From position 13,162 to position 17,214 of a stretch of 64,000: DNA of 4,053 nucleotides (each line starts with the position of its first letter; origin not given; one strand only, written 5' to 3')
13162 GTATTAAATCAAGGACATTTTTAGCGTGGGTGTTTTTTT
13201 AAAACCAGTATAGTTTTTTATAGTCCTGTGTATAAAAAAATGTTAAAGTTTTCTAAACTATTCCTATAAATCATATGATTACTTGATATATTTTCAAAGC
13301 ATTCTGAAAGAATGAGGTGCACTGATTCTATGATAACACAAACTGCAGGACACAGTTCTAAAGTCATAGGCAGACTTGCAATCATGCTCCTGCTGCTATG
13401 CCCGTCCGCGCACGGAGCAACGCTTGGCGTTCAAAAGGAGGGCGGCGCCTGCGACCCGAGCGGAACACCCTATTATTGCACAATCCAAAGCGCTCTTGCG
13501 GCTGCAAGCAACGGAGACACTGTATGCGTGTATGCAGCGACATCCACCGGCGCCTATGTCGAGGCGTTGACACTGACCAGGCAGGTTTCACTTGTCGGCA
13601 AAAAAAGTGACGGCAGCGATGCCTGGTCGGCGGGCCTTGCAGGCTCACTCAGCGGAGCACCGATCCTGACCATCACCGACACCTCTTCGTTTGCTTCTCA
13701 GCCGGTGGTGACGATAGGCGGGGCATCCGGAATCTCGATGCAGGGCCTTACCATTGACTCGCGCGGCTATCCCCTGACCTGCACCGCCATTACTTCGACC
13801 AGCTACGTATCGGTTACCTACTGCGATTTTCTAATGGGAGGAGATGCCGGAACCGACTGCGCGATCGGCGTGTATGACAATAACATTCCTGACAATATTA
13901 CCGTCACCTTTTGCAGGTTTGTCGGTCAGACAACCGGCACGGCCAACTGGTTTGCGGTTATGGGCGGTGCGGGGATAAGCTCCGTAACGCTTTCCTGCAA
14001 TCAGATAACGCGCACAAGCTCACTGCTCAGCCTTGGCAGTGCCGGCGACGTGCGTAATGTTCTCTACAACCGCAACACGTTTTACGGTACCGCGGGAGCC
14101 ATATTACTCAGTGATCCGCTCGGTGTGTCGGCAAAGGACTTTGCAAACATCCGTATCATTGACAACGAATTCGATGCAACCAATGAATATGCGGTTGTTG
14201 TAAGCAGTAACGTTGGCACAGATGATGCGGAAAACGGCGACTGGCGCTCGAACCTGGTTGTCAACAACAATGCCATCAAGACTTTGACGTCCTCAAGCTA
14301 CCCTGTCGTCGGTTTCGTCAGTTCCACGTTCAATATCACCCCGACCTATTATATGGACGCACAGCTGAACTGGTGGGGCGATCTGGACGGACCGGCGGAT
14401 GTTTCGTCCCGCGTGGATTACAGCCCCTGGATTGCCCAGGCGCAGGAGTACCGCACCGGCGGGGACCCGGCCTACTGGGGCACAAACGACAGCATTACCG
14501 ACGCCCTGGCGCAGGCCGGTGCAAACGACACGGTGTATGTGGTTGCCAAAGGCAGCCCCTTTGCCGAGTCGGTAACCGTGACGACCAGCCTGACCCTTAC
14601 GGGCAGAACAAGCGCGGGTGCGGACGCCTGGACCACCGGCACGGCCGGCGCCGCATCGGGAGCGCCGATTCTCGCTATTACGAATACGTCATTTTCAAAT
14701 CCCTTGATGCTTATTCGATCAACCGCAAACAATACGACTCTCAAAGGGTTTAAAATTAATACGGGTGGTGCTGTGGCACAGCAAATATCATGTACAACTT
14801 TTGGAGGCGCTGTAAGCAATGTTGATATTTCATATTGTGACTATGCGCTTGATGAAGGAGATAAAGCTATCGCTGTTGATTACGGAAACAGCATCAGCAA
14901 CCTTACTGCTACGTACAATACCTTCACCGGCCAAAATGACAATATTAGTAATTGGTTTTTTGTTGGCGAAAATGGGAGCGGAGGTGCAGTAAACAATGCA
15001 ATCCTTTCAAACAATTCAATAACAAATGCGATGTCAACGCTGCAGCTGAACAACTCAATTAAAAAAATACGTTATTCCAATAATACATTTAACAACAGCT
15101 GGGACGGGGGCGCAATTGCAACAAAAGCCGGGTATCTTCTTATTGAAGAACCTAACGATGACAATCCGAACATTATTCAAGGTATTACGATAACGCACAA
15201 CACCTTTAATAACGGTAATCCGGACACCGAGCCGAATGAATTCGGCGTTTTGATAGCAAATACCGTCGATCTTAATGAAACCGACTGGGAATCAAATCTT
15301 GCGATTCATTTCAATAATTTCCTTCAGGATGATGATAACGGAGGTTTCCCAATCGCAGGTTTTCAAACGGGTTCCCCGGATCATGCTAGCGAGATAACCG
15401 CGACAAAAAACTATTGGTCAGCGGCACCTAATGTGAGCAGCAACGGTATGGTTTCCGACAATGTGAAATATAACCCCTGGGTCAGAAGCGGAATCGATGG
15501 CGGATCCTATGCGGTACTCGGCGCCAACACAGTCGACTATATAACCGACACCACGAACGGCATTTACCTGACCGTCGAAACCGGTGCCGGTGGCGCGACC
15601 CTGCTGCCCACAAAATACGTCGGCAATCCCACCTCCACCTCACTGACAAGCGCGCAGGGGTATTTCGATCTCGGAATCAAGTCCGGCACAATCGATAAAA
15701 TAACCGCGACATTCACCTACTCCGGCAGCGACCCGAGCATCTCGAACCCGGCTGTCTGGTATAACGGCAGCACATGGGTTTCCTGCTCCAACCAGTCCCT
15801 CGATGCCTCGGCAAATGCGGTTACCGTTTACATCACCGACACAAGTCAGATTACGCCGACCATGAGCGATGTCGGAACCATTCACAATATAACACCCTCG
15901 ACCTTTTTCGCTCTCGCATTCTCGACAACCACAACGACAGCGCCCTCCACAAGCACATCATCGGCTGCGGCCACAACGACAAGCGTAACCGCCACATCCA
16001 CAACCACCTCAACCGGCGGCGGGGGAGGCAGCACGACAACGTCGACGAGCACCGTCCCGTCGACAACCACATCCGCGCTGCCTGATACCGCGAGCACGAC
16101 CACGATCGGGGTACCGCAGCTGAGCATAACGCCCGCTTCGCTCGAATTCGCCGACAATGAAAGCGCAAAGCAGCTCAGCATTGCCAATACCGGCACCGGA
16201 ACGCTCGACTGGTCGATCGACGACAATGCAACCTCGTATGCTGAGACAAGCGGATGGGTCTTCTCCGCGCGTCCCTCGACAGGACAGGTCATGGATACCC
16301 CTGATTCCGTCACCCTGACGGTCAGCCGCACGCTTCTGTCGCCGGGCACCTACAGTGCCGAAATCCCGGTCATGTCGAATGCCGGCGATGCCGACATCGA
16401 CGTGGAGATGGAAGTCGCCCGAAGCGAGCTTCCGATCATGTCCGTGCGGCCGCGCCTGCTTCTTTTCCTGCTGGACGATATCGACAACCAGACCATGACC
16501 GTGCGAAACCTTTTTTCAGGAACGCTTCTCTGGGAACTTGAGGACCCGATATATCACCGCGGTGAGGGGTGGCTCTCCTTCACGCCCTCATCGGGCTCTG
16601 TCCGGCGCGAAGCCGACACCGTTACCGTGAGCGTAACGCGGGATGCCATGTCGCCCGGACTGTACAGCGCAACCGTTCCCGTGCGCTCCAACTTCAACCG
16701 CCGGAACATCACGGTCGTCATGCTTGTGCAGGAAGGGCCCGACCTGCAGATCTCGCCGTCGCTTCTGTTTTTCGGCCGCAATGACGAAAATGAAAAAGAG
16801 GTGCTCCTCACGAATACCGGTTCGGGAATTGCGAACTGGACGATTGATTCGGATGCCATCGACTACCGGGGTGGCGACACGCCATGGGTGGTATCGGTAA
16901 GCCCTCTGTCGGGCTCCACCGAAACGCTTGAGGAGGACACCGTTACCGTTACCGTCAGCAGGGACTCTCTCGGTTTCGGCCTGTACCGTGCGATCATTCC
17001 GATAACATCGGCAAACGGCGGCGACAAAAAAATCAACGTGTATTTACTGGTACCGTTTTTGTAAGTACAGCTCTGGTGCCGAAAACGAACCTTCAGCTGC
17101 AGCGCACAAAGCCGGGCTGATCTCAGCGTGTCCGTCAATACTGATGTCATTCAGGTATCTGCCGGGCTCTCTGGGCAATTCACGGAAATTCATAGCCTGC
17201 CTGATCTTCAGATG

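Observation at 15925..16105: Ser/Thr-rich low-complexity linkers in both giant proteins as candidate O-glycosylation/mucin-like spacers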

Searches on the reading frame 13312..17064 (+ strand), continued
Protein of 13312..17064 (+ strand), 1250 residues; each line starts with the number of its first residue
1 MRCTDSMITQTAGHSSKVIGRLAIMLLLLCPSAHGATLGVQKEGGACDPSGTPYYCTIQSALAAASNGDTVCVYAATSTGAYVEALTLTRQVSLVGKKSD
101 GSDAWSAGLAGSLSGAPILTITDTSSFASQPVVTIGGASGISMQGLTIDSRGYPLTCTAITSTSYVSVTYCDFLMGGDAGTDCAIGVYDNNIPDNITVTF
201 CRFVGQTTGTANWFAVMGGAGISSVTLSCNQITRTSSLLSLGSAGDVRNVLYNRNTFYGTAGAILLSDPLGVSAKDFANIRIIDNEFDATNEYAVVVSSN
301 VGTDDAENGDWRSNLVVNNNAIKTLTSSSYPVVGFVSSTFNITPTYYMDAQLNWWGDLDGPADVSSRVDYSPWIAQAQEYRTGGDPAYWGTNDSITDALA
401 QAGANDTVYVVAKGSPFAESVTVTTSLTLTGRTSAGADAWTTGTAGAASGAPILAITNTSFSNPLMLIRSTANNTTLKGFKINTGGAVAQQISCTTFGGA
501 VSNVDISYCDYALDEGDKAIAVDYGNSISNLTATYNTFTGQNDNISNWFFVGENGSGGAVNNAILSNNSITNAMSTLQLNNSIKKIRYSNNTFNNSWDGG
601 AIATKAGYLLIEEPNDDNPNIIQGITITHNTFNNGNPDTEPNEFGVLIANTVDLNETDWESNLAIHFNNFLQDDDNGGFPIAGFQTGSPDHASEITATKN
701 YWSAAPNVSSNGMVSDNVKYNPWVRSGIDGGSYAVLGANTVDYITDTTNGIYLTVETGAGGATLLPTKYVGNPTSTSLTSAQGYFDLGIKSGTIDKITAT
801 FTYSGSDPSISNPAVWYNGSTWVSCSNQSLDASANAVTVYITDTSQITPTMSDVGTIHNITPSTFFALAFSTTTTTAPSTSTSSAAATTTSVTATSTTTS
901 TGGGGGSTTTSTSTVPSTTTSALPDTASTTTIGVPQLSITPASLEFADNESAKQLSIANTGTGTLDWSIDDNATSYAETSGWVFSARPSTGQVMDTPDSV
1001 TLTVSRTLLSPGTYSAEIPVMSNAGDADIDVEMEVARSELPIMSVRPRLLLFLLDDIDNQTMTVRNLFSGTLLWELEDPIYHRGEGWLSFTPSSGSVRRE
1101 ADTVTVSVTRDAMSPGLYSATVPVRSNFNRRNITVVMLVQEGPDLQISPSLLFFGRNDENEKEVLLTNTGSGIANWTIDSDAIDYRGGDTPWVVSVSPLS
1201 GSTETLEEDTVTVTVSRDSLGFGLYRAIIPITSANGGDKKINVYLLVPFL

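Call 76: search_protein_families(library=ncbifam, proteins=[L002:6536-8209:+, L002:8166-9782:+], max_evalue=0.01)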
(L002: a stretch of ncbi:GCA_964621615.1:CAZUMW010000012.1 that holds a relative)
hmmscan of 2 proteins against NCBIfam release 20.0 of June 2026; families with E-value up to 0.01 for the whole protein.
L002:6536-8209:+ (557 aa): 2 families
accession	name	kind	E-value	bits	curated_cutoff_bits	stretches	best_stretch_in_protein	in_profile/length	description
NF047440.1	LA3751_2_3_fam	subfamily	3.2e-05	22.9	200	1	102-460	83-409/460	LA_3751/LA_3752 family putative glycosyltransferase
TIGR03663.1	TIGR03663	subfamily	0.0031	16.6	126.25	0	105-255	56-220/435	flippase activity-associated protein Agl23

L002:8166-9782:+ (538 aa): 2 families
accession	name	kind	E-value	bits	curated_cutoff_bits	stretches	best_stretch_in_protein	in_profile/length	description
NF047440.1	LA3751_2_3_fam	subfamily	2.8e-09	36.3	200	1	84-435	84-405/460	LA_3751/LA_3752 family putative glycosyltransferase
TIGR03663.1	TIGR03663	subfamily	0.0032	16.5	126.25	1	35-210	5-179/435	flippase activity-associated protein Agl23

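Call 86: list_cluster_members(proteins=[P0001, P0007, P0032, P0002, P0198])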
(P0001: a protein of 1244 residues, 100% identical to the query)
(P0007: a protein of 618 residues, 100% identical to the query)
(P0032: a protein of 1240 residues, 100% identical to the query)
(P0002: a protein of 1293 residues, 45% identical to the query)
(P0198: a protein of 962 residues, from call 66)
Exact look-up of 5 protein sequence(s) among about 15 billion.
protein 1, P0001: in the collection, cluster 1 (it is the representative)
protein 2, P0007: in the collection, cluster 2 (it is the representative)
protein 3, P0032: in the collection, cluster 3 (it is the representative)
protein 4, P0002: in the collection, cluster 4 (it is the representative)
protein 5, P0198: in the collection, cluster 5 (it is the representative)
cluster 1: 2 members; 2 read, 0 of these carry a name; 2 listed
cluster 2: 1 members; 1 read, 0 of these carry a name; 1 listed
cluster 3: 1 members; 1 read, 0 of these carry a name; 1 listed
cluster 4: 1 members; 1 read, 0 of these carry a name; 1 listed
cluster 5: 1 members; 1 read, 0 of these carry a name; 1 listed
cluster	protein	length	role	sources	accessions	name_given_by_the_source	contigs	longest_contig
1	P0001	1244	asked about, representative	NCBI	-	-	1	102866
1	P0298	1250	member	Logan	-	-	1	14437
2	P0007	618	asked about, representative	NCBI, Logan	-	-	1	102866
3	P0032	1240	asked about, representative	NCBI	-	-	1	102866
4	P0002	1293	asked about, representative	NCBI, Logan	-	-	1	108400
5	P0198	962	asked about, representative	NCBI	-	-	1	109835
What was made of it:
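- Tried and rejected: None is recorded (call 86).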

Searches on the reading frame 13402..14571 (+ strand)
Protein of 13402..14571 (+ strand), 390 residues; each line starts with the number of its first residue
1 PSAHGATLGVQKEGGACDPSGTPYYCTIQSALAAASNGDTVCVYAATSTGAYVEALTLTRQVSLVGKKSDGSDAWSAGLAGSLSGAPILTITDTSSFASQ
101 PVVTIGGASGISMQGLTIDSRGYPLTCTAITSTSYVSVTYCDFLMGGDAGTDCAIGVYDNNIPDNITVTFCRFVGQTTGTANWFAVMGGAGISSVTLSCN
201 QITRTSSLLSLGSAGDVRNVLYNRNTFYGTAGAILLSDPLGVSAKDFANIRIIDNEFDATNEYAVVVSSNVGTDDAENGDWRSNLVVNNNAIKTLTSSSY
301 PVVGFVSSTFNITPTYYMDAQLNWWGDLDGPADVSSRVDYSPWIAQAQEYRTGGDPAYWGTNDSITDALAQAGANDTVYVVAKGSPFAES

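Call 75: search_protein_families(library=pfam, proteins=[window:13402-14571:+], max_evalue=5)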
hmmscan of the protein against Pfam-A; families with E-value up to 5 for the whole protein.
window:13402-14571:+ (390 aa): 3 families
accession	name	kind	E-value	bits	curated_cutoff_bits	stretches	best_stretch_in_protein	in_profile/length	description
PF13229.12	Beta_helix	-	0.00015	21.8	25.9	2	193-302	55-153/158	Right handed beta helix region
PF07758.16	DUF1614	-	0.0035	17.8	23.9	1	64-109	112-156/171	Protein of unknown function (DUF1614)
PF08480.16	Disaggr_assoc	-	0.0049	17.2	22.6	1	216-299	31-111/194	Disaggregatase related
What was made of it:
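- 13417..15501 (+): Two copies of a head module of about 390 and 310 aa, all-beta and beta-helix-like. Relatives carry 1, 2 or 3 copies. Beta_helix matches below threshold at 21.8 bits (call 75).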

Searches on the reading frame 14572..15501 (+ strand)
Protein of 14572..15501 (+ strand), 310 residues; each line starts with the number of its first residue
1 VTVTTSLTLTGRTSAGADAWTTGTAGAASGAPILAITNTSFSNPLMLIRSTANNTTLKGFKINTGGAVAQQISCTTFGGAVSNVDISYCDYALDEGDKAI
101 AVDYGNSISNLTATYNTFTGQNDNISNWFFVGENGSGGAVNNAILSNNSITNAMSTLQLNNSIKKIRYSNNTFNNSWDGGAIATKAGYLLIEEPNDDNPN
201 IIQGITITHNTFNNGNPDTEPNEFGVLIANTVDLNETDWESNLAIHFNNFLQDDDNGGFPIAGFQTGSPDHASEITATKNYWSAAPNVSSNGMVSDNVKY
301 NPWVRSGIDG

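Call 75: search_protein_families(library=pfam, proteins=[window:14572-15501:+], max_evalue=5)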
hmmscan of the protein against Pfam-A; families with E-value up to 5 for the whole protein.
window:14572-15501:+ (310 aa): 1 family
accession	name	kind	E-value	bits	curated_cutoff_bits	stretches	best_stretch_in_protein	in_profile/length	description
PF17161.10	DUF5123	-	0.019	16.5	35.1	2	205-297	1-76/113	Domain of unknown function (DUF5123)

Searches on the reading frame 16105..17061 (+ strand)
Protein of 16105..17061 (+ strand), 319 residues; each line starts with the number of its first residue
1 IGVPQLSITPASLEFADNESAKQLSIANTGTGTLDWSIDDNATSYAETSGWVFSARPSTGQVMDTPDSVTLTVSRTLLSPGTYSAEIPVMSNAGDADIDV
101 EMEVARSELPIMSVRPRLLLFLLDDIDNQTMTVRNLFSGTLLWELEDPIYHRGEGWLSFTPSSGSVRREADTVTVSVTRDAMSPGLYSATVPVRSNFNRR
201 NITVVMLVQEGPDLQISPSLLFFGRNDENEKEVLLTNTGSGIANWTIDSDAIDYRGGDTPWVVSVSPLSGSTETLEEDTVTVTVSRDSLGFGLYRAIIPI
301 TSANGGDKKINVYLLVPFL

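Call 66: search_protein_representatives(alignment_id=A4)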
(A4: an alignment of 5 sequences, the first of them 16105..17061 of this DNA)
Query: 5 sequences, 313 profile positions. Proteins with E-value up to 0.001 (for the whole library): 12222; up to 1e-10: 5744; up to 1e-30: 1181. The best 150 are listed.
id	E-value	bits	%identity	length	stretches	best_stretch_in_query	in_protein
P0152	0.0e+00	1327.3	-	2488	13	1-311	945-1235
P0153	1.6e-245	828.7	-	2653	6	1-242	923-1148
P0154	1.6e-243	822.2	-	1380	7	3-312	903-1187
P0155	1.4e-224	759.9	-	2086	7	1-311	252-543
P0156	2.0e-190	647.8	-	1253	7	1-311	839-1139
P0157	2.9e-189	643.9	-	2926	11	3-298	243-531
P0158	1.1e-187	638.8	-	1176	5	1-311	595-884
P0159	1.3e-185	632.0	-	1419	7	2-310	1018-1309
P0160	1.1e-182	622.3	-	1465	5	4-311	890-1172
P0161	1.8e-178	608.5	-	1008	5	1-241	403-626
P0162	3.3e-168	574.8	-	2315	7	1-310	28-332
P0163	4.1e-157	538.4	-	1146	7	1-243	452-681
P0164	1.1e-155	533.6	-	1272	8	44-297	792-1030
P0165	2.9e-154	529.0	-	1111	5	1-243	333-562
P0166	7.4e-148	507.9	-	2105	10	6-220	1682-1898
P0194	1.8e-108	378.6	-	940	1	1-313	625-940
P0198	6.1e-107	373.5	-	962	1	1-313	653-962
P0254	3.2e-83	295.6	-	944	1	1-313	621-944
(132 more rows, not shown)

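Call 75: search_protein_families(library=pfam, proteins=[window:16105-17061:+], max_evalue=5)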
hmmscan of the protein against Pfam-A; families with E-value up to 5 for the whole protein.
window:16105-17061:+ (319 aa): 5 families
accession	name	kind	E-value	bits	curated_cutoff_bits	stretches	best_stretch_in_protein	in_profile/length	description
PF19190.6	BACON_2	-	7e-21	74.4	25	3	214-298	2-79/94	Viral BACON domain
PF23722.1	Beta-sand_DEX1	-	0.0012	19.9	27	1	70-103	50-83/99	DEX1 beta-sandwich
PF03793.24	PASTA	-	0.0034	17.7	23.2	1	257-285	39-63/64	PASTA domain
PF13004.13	BACON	-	0.022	15.2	25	2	154-179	9-32/61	Putative binding domain, N-terminal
PF13205.12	Big_5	-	0.34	12.1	23.6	0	259-287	4-32/105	Bacterial Ig-like domain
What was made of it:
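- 16105..17061 (+): C-terminal stalk of three BACON_2 Ig-like domains. It ends in the conserved hydrophobic terminus ...LLVPFL (17050-17061). Pfam BACON_2 at 74 bits with 3 stretches (call 75).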

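Call 78: find_encoding_contigs(protein=P0194, flank=8000, max_places=2)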
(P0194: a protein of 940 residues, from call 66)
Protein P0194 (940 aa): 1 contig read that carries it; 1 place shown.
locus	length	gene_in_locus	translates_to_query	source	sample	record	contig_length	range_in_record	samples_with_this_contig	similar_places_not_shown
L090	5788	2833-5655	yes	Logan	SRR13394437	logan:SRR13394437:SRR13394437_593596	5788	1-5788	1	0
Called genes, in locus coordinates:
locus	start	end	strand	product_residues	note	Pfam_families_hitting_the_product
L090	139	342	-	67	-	-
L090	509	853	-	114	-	PF02452:PemK_toxin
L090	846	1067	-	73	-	PF10047:DUF2281 (weak)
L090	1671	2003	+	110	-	-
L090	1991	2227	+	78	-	PF22513:FitA-like_RHH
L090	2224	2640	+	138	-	PF01850:PIN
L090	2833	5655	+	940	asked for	-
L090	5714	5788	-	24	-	?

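Call 79: find_encoding_contigs(protein=P0198, flank=8000, max_places=2)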
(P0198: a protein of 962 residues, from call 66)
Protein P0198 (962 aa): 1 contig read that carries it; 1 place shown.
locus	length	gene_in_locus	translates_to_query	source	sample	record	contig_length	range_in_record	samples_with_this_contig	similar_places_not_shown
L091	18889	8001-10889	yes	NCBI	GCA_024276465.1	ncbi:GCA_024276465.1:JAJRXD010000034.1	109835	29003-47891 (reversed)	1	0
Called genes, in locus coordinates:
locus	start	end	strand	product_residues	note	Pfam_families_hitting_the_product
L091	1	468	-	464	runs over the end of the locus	PF02874:ATP-synt_ab_N, PF00006:ATP-synt_ab, PF22919:ATP-synt_VA_C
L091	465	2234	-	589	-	PF02874:ATP-synt_ab_N, PF16886:ATP-synt_ab_Xtn, PF00006:ATP-synt_ab, PF22919:ATP-synt_VA_C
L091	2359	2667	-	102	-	PF01990:ATP-synt_F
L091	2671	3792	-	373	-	PF01992:vATP-synt_AC39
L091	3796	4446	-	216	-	PF06188:HrpE (weak), PF01991:vATP-synt_E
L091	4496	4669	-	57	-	-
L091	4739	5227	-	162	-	PF00137:ATP-synt_C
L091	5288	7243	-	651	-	PF01496:V_ATPase_I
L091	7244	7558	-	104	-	-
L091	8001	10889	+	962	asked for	-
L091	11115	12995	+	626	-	-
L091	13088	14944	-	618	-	PF13174:TPR_6 (faint), PF13181:TPR_8 (faint), PF04932:Wzy_C, PF00515:TPR_1 (faint), PF07719:TPR_2 (faint), PF13428:TPR_14 (faint), PF14559:TPR_19 (weak)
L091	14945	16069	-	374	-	PF13360:PQQ_2, PF13570:Beta-prop_ACSF4, PF01011:PQQ (faint), PF13570:Beta-prop_ACSF4, PF13360:PQQ_2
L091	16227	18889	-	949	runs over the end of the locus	-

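Call 80: find_encoding_contigs(protein=P0254, flank=8000, max_places=2)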
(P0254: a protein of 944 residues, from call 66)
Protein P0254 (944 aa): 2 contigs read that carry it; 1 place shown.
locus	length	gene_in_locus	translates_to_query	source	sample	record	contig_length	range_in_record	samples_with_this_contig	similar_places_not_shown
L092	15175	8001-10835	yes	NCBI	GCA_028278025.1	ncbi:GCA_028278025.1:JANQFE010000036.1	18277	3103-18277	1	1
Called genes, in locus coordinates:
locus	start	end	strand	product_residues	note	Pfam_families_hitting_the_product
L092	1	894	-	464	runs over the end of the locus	PF02874:ATP-synt_ab_N, PF00006:ATP-synt_ab, PF22919:ATP-synt_VA_C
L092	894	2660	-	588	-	PF02874:ATP-synt_ab_N, PF16886:ATP-synt_ab_Xtn, PF00006:ATP-synt_ab, PF22919:ATP-synt_VA_C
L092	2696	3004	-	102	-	PF01990:ATP-synt_F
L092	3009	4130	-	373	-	PF01992:vATP-synt_AC39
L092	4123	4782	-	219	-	PF01991:vATP-synt_E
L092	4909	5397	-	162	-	PF00137:ATP-synt_C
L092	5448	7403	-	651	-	PF01496:V_ATPase_I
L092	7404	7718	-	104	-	-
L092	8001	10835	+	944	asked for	-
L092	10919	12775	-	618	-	PF04932:Wzy_C, PF07719:TPR_2 (faint), PF03704:BTAD (weak), PF14559:TPR_19 (faint), PF13176:TPR_7 (faint), PF13432:TPR_16 (weak)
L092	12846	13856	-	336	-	PF01011:PQQ (faint), PF13360:PQQ_2, PF13570:Beta-prop_ACSF4, PF07774:EMC1_C (faint), PF13570:Beta-prop_ACSF4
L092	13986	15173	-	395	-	?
